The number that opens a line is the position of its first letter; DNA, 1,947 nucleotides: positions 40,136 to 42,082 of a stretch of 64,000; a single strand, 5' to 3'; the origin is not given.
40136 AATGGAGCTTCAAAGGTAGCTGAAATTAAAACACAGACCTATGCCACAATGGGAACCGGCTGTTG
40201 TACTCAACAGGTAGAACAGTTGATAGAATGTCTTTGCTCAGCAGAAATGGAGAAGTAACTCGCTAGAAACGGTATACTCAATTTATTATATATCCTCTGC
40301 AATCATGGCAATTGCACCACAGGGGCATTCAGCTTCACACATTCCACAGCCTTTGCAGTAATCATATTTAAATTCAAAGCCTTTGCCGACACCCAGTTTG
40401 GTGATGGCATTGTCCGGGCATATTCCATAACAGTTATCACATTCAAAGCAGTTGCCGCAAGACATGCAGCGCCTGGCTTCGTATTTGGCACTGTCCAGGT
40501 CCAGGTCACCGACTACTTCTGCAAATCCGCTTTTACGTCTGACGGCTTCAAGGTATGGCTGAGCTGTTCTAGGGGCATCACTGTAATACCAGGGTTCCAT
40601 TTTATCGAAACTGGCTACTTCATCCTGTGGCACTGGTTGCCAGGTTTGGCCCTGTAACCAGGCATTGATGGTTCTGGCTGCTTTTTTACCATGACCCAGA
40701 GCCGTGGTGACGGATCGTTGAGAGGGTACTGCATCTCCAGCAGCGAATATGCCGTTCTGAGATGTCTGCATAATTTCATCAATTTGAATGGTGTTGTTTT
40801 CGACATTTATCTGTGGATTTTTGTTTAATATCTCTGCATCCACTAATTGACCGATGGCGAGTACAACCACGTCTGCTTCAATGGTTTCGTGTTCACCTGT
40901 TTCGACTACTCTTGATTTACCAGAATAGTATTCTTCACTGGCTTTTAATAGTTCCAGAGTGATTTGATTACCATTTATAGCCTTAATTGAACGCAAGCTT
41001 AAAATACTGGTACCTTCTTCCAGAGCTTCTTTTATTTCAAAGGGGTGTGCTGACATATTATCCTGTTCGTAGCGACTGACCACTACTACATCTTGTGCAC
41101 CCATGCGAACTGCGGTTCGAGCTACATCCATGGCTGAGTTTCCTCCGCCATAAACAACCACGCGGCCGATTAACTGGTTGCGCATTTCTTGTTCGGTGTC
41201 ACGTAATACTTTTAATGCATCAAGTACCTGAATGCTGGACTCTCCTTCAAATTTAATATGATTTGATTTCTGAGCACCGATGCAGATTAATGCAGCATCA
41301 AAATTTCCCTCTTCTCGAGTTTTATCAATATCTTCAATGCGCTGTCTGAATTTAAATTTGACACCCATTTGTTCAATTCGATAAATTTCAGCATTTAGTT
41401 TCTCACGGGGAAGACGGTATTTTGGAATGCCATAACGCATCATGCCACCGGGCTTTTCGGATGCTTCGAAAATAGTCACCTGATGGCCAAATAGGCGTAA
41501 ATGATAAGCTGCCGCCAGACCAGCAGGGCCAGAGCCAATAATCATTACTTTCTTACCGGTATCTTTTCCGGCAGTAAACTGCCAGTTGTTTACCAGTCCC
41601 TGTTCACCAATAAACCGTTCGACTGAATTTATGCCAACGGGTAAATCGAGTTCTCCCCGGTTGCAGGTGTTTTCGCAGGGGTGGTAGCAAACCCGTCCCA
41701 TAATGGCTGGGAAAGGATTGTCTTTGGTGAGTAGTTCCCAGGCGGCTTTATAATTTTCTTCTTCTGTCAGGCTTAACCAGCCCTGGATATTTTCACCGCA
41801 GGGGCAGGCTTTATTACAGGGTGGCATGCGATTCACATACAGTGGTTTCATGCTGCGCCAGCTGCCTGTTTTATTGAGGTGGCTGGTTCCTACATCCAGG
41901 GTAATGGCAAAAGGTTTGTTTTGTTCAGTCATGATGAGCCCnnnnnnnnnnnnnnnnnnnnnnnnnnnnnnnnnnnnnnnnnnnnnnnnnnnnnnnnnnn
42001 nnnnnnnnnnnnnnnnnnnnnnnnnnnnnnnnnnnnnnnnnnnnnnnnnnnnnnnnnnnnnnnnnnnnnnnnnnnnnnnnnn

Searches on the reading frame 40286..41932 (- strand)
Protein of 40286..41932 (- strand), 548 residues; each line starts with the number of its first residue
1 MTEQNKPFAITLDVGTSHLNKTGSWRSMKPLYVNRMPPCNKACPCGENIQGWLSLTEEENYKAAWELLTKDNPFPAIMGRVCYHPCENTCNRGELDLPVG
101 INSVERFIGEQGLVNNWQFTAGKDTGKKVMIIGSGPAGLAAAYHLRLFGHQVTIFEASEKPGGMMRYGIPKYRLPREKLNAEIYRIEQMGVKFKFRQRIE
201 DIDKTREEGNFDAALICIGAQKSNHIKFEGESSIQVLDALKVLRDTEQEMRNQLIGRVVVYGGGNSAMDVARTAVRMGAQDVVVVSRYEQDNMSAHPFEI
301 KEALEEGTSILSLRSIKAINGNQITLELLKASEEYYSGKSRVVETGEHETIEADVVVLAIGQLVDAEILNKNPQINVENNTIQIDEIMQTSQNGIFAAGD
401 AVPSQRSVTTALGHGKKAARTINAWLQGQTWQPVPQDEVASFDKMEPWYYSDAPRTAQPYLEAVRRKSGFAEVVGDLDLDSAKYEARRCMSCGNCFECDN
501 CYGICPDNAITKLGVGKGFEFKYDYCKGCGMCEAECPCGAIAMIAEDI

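Call 39: search_protein_families(library=pfam, proteins=[window:40286-41932:-], max_evalue=0.00001)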
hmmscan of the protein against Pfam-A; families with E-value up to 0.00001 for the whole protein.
window:40286-41932:- (548 aa): 10 families
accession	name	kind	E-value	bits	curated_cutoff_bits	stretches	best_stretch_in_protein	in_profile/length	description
PF07992.20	Pyr_redox_2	-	6.5e-35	121.4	26.1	1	127-415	1-291/291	Pyridine nucleotide-disulphide oxidoreductase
PF14691.11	Fer4_20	-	1.4e-17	64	25.8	1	36-112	29-108/113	Dihydroprymidine dehydrogenase domain II, 4Fe-4S cluster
PF13738.12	Pyr_redox_3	-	2.2e-14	53.9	30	1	221-399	136-305/305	Pyridine nucleotide-disulphide oxidoreductase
PF00070.33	Pyr_redox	-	1.8e-10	41.6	22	0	128-162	1-35/82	Pyridine nucleotide-disulphide oxidoreductase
PF13450.12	NAD_binding_8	-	3.6e-09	37.2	21.9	1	131-166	1-36/68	NAD(P)-binding Rossmann-like domain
PF12831.13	FAD_oxidored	-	7.7e-09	35.8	27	0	129-203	2-72/416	FAD dependent oxidoreductase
PF01266.30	DAO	-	1.3e-08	35.2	27.9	1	128-163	1-37/353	FAD dependent oxidoreductase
PF01593.30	Amino_oxidase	-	1.2e-07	31.9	19.8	0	137-165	2-30/443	Flavin containing amine oxidoreductase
PF01262.27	AlaDh_PNT_C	-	1.9e-06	27.9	23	0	127-159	29-61/214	Alanine dehydrogenase/PNT, C-terminal domain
PF12838.12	Fer4_7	-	2.1e-06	28.5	27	1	494-540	1-52/52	4Fe-4S dicluster domain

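Call 53: search_protein_families(library=ncbifam, proteins=[window:40286-41932:-], max_evalue=1e-10)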
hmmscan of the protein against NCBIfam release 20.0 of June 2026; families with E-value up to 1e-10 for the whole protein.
window:40286-41932:- (548 aa): 33 families (the best 25 are shown)
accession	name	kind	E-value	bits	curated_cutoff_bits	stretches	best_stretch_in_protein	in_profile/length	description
NF009410.0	PRK12771.1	subfamily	2.7e-210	699.7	516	1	5-546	16-565/566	NAD(P)-binding protein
NF009454.0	PRK12814.1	equivalog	7.3e-109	364.9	916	1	36-501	101-580/657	putative NADPH-dependent glutamate synthase small subunit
TIGR03315.1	Se_ygfK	equivalog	1.1e-90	304.4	835.3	1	29-538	437-935/1012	putative selenate reductase subunit YgfK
NF010590.0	PRK13984.1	equivalog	4.2e-77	259.7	946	1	39-429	198-609/611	putative oxidoreductase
NF009414.0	PRK12778.1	equivalog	1.6e-76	258.2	1103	1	36-427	336-750/752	bifunctional dihydroorotate dehydrogenase B NAD binding subunit/NADPH-dependent glutamate synthase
TIGR01316.1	gltA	equivalog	5e-75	253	471.75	1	35-426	34-449/449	NADPH-dependent glutamate synthase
TIGR01318.1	gltD_gamma_fam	subfamily_domain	1.2e-67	228.5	482.95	1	33-427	45-466/467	glutamate synthase, small subunit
TIGR01317.1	GOGAT_sm_gam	subfamily_domain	2.1e-63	214.9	447.7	1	36-432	49-484/485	glutamate synthase small subunit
NF009413.0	PRK12775.1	equivalog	2.2e-59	201.2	1895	1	37-530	339-845/1006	putative trifunctional 2-polyprenylphenol hydroxylase/glutamate synthase subunit beta/ferritin domain-containing protein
NF009408.0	PRK12769.1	equivalog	3e-59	200.8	1003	1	39-429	236-654/659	formate-dependent uric acid utilization protein AegA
NF009409.0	PRK12770.1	subfamily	1.3e-55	188.9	343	1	123-430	15-354/360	putative glutamate synthase subunit beta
NF009415.0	PRK12779.1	equivalog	2e-48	165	1519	1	41-423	212-623/944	putative bifunctional glutamate synthase subunit beta/2-polyprenylphenol hydroxylase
NF045663.1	diclust_near_Sec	equivalog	1.9e-46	158.6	530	1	34-224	15-203/759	pyridine nucleotide-disulfide oxidoreductase/dicluster-binding protein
NF009451.0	PRK12809.1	equivalog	1.6e-43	149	1154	1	24-423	204-631/639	formate-dependent uric acid utilization protein YgfT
TIGR01292.1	TRX_reduct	equivalog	2.3e-21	75.9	343.45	1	257-426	143-300/300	thioredoxin-disulfide reductase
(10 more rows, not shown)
